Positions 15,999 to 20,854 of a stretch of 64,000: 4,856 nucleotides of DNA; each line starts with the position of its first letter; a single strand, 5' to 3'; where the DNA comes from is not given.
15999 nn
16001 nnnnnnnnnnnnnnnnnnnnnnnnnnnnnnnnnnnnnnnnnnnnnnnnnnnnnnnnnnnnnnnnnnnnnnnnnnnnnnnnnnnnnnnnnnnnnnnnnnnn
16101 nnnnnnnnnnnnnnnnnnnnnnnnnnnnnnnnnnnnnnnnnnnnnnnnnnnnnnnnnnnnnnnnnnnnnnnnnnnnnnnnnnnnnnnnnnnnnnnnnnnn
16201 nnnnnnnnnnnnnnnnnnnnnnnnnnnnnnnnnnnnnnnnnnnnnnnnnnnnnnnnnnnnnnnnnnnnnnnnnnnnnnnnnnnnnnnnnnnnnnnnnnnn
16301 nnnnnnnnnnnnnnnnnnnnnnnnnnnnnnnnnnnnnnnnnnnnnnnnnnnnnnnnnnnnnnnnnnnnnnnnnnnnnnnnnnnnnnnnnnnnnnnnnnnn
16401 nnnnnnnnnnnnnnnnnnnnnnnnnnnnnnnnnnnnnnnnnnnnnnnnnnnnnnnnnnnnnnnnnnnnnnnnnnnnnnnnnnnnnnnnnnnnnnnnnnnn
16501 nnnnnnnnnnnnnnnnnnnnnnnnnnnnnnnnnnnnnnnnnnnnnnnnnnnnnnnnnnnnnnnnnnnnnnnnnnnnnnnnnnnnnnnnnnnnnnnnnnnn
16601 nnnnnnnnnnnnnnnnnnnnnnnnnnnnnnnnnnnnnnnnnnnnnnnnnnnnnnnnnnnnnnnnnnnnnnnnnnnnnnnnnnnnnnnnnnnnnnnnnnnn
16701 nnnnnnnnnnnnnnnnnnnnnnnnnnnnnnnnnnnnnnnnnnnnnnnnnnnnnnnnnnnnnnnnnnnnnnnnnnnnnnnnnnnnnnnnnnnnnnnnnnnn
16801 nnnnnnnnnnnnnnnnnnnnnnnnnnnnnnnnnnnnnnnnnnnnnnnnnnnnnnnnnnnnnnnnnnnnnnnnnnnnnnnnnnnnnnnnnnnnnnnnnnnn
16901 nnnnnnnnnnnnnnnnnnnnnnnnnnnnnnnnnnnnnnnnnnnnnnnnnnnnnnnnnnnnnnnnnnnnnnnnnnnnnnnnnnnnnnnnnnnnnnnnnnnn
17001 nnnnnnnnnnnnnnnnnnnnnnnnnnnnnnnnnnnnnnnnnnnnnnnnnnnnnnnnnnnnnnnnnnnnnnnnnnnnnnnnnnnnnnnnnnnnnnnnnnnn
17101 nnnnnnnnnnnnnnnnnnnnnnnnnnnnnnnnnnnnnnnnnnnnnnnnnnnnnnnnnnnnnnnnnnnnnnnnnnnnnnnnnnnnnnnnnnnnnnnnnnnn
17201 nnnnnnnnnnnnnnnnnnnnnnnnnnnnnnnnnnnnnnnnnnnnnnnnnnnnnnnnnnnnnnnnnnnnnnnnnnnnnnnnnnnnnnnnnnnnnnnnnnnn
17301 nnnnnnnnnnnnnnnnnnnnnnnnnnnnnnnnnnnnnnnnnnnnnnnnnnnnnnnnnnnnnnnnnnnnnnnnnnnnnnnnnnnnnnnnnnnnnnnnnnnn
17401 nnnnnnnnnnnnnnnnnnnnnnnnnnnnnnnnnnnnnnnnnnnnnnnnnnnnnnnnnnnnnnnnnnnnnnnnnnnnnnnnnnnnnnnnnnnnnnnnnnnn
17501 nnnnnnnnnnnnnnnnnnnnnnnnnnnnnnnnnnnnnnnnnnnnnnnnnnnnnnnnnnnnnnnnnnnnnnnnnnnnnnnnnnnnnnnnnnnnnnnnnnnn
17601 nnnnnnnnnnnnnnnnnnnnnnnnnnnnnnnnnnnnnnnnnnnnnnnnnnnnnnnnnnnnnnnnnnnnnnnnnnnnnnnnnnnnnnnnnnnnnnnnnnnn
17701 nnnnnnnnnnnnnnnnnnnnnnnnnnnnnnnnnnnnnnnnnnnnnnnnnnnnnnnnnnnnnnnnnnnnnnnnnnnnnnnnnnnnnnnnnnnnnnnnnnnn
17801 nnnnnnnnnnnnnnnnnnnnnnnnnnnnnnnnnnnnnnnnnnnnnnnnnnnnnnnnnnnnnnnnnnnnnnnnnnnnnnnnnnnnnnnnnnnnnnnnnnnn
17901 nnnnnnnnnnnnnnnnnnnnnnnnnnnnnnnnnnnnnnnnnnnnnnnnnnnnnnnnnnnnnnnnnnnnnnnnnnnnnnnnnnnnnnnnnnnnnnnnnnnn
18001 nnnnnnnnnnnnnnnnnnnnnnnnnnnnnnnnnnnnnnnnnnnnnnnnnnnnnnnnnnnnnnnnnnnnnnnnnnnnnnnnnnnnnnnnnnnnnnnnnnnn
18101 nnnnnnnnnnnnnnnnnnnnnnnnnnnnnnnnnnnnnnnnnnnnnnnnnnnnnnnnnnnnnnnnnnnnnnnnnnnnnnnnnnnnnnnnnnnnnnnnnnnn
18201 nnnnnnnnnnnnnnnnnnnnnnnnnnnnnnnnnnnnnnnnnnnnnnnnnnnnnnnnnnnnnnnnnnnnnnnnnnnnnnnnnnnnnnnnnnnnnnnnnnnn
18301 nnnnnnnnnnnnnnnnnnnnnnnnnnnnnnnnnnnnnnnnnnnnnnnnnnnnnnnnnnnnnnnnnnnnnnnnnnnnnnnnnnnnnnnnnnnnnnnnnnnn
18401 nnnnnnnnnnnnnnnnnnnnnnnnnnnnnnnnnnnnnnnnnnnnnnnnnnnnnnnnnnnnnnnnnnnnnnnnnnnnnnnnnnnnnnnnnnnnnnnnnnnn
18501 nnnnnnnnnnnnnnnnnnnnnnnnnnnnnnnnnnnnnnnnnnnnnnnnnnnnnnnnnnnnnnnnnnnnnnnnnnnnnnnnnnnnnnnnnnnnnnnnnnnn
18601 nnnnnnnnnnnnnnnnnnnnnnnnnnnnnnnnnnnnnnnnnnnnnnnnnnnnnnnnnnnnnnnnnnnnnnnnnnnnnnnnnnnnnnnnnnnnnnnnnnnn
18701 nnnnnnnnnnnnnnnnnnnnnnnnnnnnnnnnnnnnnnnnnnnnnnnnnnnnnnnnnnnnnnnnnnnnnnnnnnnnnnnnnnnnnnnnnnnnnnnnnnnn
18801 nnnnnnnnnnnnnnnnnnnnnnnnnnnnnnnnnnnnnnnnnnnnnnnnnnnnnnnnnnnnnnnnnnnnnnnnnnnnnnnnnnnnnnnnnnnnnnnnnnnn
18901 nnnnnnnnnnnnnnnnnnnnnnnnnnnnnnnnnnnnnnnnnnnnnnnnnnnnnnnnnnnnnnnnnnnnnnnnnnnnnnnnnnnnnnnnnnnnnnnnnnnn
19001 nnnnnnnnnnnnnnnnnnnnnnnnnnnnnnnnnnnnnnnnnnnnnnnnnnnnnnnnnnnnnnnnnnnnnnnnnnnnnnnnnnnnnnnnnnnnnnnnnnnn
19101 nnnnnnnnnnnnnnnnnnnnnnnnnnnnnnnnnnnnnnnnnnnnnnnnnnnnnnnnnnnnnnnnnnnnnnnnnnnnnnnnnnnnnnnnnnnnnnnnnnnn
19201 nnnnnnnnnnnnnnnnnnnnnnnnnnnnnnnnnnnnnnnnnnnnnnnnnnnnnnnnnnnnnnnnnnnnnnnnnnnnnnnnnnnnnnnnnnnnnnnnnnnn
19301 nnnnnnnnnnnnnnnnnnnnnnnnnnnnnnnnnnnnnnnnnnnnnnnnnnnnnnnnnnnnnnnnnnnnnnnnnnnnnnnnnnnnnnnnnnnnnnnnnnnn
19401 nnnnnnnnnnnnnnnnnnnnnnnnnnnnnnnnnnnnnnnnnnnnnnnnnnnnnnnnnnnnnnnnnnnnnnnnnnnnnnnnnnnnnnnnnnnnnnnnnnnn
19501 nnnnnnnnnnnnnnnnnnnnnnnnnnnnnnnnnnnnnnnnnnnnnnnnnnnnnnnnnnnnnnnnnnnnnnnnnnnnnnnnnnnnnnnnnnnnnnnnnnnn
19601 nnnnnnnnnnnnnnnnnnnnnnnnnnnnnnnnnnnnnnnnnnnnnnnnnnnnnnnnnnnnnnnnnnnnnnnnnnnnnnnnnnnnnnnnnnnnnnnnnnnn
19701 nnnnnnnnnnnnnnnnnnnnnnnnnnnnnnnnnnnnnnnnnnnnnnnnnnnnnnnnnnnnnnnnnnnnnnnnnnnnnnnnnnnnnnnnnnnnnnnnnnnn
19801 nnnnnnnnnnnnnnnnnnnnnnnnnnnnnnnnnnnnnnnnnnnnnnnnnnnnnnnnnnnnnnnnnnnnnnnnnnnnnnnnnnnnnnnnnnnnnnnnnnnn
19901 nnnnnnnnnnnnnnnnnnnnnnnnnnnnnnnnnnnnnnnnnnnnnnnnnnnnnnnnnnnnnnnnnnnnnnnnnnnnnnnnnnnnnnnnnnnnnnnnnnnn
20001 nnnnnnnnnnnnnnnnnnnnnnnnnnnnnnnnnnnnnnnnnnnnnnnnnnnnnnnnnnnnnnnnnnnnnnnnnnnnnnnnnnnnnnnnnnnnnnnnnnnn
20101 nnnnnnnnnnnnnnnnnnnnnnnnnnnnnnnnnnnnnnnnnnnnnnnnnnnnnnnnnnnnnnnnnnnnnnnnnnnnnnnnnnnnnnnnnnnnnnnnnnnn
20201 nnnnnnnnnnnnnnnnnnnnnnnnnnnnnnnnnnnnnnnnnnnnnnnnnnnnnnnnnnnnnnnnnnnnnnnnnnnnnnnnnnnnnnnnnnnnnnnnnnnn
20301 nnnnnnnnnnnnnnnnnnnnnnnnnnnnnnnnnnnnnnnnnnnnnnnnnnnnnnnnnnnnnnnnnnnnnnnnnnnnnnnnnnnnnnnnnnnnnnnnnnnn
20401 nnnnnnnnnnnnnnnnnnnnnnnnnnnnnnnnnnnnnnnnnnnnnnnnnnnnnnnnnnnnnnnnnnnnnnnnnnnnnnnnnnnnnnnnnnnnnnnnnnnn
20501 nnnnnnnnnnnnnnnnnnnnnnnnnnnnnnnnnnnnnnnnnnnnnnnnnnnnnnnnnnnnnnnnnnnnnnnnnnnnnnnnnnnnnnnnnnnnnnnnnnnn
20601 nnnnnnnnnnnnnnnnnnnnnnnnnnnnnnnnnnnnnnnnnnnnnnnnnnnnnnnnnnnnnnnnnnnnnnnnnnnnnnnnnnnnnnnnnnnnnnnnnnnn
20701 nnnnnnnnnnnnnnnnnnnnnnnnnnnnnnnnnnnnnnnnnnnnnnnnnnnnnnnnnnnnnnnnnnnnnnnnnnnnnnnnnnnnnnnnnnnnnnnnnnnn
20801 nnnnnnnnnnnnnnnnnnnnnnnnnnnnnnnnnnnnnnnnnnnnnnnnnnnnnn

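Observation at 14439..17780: Sensor kinase (Cache-PAS-HisKA_2) transcriptionally coupled to a B12-radical SAM enzyme; no response regulator nearby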

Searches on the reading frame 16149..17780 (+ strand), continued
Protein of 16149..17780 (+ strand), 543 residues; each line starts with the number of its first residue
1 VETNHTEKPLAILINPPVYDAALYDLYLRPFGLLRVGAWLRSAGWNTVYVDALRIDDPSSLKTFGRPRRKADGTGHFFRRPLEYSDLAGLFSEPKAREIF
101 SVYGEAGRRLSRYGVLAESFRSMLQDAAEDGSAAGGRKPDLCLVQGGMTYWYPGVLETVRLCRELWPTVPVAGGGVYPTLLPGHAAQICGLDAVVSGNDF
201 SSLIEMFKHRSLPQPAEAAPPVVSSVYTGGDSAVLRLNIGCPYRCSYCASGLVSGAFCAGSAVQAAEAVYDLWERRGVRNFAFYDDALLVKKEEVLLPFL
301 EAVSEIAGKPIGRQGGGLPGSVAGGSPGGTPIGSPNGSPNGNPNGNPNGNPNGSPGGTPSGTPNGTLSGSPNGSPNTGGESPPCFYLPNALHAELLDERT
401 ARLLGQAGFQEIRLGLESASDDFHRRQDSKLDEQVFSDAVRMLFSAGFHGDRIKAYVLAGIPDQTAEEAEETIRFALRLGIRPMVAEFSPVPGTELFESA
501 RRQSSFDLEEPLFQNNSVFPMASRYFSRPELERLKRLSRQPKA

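Call 43: find_related_loci(query=A1, collection=metagenome_contigs, flank=6000)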
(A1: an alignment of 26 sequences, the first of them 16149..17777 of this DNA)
Query A1 (543 aa) in metagenome_contigs; peptide patterns used: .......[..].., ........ (x = any residue, [..] = any of these).
600 stretches matched a pattern (row limit reached: there are more); 592 encode a relative of the query (tblastn E <= 1e-3); the best 80 are kept; 80 distinct loci.
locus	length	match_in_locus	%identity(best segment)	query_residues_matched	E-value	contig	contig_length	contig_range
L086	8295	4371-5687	43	3-538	2e-70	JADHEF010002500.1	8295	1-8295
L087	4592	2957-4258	40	8-538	1e-67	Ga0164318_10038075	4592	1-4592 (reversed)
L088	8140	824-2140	41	11-542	1e-66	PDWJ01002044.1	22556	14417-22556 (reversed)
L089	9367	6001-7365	36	1-542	4e-66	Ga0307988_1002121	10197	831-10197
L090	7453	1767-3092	43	4-541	3e-64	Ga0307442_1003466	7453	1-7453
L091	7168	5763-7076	30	12-539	5e-64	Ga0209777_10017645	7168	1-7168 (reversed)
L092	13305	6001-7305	40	9-539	4e-63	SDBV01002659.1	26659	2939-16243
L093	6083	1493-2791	43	11-539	1e-62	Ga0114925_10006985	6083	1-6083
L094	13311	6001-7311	42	8-540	4e-62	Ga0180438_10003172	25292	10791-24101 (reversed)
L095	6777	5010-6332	32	12-540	1e-60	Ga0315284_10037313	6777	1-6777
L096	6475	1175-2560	29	12-540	4e-55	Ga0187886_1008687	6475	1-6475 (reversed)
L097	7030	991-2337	38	2-540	2e-53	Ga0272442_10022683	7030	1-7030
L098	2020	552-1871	35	4-540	2e-51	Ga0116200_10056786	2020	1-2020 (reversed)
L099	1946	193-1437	37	8-521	6e-50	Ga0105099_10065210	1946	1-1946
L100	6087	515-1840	35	7-539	3e-47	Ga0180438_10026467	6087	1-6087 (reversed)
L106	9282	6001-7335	31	3-536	4e-45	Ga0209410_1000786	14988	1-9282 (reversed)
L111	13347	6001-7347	34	3-539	3e-44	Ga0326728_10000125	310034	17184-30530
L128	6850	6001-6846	34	2-298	5e-43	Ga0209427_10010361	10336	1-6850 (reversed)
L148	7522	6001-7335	34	8-539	1e-41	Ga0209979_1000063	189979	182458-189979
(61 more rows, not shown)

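Call 60: search_protein_representatives(alignment_id=A1)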
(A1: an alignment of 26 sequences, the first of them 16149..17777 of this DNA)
Query: 26 sequences, 447 profile positions. Proteins with E-value up to 0.001 (for the whole library): 37429; up to 1e-10: 15578; up to 1e-30: 876. The best 150 are listed.
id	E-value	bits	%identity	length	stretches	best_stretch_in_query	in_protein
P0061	6.4e-201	684.4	-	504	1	3-444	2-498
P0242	7.7e-198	674.2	-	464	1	4-445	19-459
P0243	2.9e-178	609.7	-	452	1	4-443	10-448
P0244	3.4e-177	606.2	-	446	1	4-443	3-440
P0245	7.3e-173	591.9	-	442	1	4-443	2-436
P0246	7.0e-170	582.1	-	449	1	5-442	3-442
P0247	2.3e-167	573.8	-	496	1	4-444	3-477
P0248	8.8e-167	571.8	-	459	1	5-443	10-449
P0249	1.6e-160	551.2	-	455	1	3-442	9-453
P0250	2.2e-159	547.5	-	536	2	197-445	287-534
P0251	2.7e-152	524.1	-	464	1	7-444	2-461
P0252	2.3e-150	517.7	-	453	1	5-442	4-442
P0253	3.2e-149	514.0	-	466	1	2-444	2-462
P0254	1.0e-146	505.7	-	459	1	5-444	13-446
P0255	2.9e-144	497.7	-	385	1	63-444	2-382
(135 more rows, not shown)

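Call 65: search_protein_families(library=pfam, proteins=[L056:2349-3281:+, L079:3868-4224:-, L045:11843-12838:+, L148:4711-5436:-, L054:10989-11402:+, L106:5289-6017:+, L128:1-786:+, L111:3434-4894:-, L075:4960-5427:-], max_evalue=0.001)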
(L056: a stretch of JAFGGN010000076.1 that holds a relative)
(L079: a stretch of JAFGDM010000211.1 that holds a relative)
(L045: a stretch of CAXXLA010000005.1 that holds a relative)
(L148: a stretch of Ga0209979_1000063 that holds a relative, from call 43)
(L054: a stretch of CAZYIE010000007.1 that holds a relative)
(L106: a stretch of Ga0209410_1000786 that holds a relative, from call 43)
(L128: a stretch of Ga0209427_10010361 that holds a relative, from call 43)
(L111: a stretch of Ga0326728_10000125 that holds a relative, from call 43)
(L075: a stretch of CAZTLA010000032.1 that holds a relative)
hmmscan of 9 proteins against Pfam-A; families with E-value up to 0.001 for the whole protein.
L056:2349-3281:+ (310 aa): 4 families
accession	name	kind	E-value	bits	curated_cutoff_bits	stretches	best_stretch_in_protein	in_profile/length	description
PF00005.33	ABC_tran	-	7.8e-27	95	25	1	22-168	2-137/137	ABC transporter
PF13304.12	AAA_21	-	5.4e-13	50.1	27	1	114-197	211-298/304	AAA domain, putative AbiEii toxin, Type IV TA system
PF02463.25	SMC_N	-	0.00014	21.8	40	1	12-209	10-208/220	RecF/RecN/SMC N terminal domain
PF13175.12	AAA_15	-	0.0002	21.5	32.1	0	89-197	257-369/374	AAA ATPase domain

L079:3868-4224:- (118 aa): 0 families

L045:11843-12838:+ (331 aa): 4 families
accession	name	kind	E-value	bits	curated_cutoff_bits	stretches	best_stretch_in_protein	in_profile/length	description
PF02562.22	PhoH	-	7.5e-95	316.7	27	1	117-319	2-204/205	PhoH-like protein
PF13604.12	AAA_30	-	2.5e-06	27.8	27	1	136-273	20-128/191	AAA domain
PF13245.12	AAA_19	-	4.2e-06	27.4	25.1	1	135-273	12-129/134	AAA domain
PF01695.23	IstB_IS21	-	0.00024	21.2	24.1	1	117-157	75-115/238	IstB-like ATP binding protein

L148:4711-5436:- (241 aa): 1 family
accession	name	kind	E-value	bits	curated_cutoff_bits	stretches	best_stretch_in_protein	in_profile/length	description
PF02698.23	DUF218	-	1.2e-07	32.1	27.6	1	74-209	1-110/133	DUF218 domain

L054:10989-11402:+ (138 aa): 1 family
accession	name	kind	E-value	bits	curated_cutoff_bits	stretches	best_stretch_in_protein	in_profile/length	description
PF07697.16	7TMR-HDED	-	3.5e-15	57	27.6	1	63-134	1-79/224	7TM-HD extracellular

L106:5289-6017:+ (242 aa): 2 families
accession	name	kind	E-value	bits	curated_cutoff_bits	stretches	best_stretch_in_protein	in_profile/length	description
PF00588.24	SpoU_methylase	-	1.7e-43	148.6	29.7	1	94-234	2-142/142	SpoU rRNA Methylase family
PF08032.17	SpoU_sub_bind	-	5.3e-13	49.5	22.8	1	4-83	1-75/76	RNA 2'-O ribose methyltransferase substrate binding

L128:1-786:+ (261 aa): 1 family
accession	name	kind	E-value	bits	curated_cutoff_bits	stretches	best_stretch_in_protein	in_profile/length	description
PF10418.14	DHODB_Fe-S_bind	-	2.1e-13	50.2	23.9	1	196-233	1-41/41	Iron-sulfur cluster binding domain of dihydroorotate dehydrogenase B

L111:3434-4894:- (486 aa): 6 families
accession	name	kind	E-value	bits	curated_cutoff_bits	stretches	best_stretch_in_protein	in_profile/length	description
PF00478.31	IMPDH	-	4.1e-158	526.3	25.6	1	10-472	2-345/345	IMP dehydrogenase / GMP reductase domain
PF00571.33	CBS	-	5e-23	81.6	24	2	94-140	5-52/57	CBS domain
PF01070.24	FMN_dh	-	2e-08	34.1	24.9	1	276-362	226-305/350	FMN-dependent dehydrogenase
PF03060.21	NMO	-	1.7e-07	31.4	28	1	271-372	138-235/331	Nitronate monooxygenase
PF00977.27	His_biosynth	-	9.4e-05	22.4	23.6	1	219-362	76-222/228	Histidine biosynthesis protein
PF01645.23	Glu_synthase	-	0.00093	18.9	20.4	1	284-360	223-305/369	Conserved region in glutamate synthase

L075:4960-5427:- (155 aa): 1 family
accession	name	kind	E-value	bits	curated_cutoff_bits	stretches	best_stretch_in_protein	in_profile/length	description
PF06938.16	DUF1285_N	-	3.6e-09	36.7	29.3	1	3-56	14-66/67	Domain of unknown function (DUF1285), N-terminal domain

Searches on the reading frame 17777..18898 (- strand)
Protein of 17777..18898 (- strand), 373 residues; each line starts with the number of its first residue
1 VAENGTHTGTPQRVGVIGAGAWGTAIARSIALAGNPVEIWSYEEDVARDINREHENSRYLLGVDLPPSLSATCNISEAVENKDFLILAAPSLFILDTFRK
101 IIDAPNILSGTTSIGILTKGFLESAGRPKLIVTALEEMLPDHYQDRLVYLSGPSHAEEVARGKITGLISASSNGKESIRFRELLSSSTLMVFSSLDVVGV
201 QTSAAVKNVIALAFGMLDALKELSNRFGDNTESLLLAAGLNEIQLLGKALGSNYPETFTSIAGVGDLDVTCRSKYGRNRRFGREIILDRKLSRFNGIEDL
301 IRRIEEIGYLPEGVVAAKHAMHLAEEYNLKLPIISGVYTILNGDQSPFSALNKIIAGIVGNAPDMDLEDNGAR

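Call 3: search_protein_families(library=pfam, proteins=[window:17777-18898:-], max_evalue=0.01)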
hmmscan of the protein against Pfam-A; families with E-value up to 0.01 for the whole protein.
window:17777-18898:- (373 aa): 6 families
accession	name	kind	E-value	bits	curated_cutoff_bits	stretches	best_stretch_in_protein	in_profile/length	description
PF01210.29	NAD_Gly3P_dh_N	-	4.2e-39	134.5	23.1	1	14-174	2-155/158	NAD-dependent glycerol-3-phosphate dehydrogenase N-terminus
PF07479.19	NAD_Gly3P_dh_C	-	4.3e-37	127.9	25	1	196-351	1-141/142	NAD-dependent glycerol-3-phosphate dehydrogenase C-terminus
PF20618.3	GPD_NAD_C_bact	-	2.4e-09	38.1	27.6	1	262-337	1-66/66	Bacterial GPD, NAD-dependent C-terminal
PF03807.23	F420_oxidored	-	4.6e-05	24.4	21.6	1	13-101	1-79/94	NADP oxidoreductase coenzyme F420-dependent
PF02558.23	ApbA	-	7.9e-05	22.7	22.2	0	14-53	1-39/150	Ketopantoate reductase PanE/ApbA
PF02737.24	3HCDH_N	-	0.00093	19.6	22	1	14-56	2-44/180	3-hydroxyacyl-CoA dehydrogenase, NAD binding domain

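Call 4: search_protein_families(library=ncbifam, proteins=[window:17777-18898:-], max_evalue=0.01)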
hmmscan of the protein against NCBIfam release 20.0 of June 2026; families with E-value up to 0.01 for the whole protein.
window:17777-18898:- (373 aa): 17 families
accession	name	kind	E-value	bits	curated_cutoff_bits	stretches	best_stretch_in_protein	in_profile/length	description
NF000945.0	PRK00094.2-3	equivalog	6.8e-137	456.9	491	1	13-355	2-347/352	NAD(P)H-dependent glycerol-3-phosphate dehydrogenase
NF000942.0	PRK00094.1-4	subfamily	2.2e-85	286.8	257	1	12-355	3-325/334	NAD(P)H-dependent glycerol-3-phosphate dehydrogenase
NF000941.0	PRK00094.1-3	equivalog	3.2e-71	240.3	423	1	12-355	2-325/336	NAD(P)H-dependent glycerol-3-phosphate dehydrogenase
NF000940.0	PRK00094.1-2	subfamily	8.1e-66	222.8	202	1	13-355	2-321/330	NAD(P)H-dependent glycerol-3-phosphate dehydrogenase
NF009098.0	PRK12439.1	equivalog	1.2e-62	212.3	436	1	11-361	7-334/341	NAD(P)H-dependent glycerol-3-phosphate dehydrogenase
NF011211.0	PRK14618.1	equivalog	1.2e-58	198.9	489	1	12-355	5-321/328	NAD(P)H-dependent glycerol-3-phosphate dehydrogenase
NF000939.0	PRK00094.1-1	equivalog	9.4e-53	179.4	473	1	12-353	6-326/339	NAD(P)H-dependent glycerol-3-phosphate dehydrogenase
NF000946.0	PRK00094.2-4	equivalog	1.7e-52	178.5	455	1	12-366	5-332/342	NAD(P)H-dependent glycerol-3-phosphate dehydrogenase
TIGR03376.1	glycerol3P_DH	equivalog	1.9e-46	158.8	285.5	1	13-353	1-340/342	glycerol-3-phosphate dehydrogenase (NAD(+))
NF000947.0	PRK00094.2-5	equivalog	5.8e-46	157.4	251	1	13-342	6-315/323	NAD(P)H-dependent glycerol-3-phosphate dehydrogenase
NF011213.0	PRK14620.1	equivalog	5.2e-45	154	478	1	14-353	3-323/326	NAD(P)H-dependent glycerol-3-phosphate dehydrogenase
NF000944.0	PRK00094.2-2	equivalog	5.4e-41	140.7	603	1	8-351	17-337/371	NAD(P)H-dependent glycerol-3-phosphate dehydrogenase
NF011212.0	PRK14619.1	equivalog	3.9e-37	128.1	377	2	117-355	82-300/309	NAD(P)H-dependent glycerol-3-phosphate dehydrogenase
NF000943.0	PRK00094.2-1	equivalog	1.7e-36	126.3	400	1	13-354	2-292/296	NAD(P)H-dependent glycerol-3-phosphate dehydrogenase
NF006124.0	PRK08268.1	subfamily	0.0035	16.4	508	1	10-48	6-44/507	3-hydroxyacyl-CoA dehydrogenase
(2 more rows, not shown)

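Call 32: list_cluster_members(proteins=[window:16149-17777:+, P0121, window:17780-18898:-])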
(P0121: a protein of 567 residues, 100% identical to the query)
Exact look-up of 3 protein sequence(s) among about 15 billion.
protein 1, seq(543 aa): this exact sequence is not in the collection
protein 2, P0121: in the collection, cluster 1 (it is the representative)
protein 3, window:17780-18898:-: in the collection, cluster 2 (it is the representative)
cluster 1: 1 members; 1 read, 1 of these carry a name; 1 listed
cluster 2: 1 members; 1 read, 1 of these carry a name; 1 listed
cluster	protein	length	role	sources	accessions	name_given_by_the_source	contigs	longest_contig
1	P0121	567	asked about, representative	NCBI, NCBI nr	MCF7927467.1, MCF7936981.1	MAG: cache domain-containing protein [Spirochaetales bacterium] | cache domain-containing protein [Spirochaetales bacterium]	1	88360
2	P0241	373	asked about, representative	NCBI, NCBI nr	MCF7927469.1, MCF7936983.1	MAG: NAD(P)-dependent glycerol-3-phosphate dehydrogenase [Spirochaetales bacterium] | NAD(P)-dependent glycerol-3-phosphate dehydrogenase [Spirochaetales bacterium]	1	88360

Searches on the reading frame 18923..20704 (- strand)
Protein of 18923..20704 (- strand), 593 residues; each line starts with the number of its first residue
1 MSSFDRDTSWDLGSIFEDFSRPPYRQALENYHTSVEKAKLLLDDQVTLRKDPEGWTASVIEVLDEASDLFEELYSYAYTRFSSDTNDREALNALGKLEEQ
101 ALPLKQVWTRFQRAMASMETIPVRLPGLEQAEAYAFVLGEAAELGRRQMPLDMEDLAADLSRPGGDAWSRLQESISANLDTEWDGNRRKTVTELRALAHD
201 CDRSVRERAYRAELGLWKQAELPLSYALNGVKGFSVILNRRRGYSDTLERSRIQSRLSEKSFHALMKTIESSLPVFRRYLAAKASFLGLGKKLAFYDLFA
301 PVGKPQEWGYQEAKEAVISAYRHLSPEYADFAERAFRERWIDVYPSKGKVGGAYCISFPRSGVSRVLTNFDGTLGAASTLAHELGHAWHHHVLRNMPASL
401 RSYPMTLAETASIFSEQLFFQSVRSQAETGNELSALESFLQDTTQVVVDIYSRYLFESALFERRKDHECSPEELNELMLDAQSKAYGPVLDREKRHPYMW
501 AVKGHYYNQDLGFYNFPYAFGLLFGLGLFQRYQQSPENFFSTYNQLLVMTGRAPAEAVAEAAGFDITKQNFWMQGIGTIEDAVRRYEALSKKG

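Call 3: search_protein_families(library=pfam, proteins=[window:18923-20704:-], max_evalue=0.01)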
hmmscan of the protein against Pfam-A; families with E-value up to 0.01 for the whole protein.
window:18923-20704:- (593 aa): 3 families
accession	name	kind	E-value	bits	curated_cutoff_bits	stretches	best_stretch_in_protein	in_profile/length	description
PF01432.26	Peptidase_M3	-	2e-26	93.8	27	1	197-577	2-456/457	Peptidase family M3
PF08439.15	Peptidase_M3_N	-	0.00035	21.2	25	1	130-179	19-68/70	Oligopeptidase F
PF01435.24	Peptidase_M48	-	0.0054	17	20.3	0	376-422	65-112/186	Peptidase family M48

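Call 4: search_protein_families(library=ncbifam, proteins=[window:18923-20704:-], max_evalue=0.01)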
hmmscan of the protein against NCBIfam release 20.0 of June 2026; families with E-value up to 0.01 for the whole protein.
window:18923-20704:- (593 aa): 3 families
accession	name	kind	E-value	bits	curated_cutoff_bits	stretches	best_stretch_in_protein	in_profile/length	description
TIGR02290.1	M3_fam_3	subfamily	6.5e-169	563.6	561.7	1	9-588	1-586/587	M3 family oligoendopeptidase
TIGR00181.1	pepF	equivalog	3e-59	201.4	490.55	1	3-588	3-590/591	oligoendopeptidase F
TIGR02289.1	M3_not_pepF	subfamily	8.9e-28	97.2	442.35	1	165-565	121-526/549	M3 family oligoendopeptidase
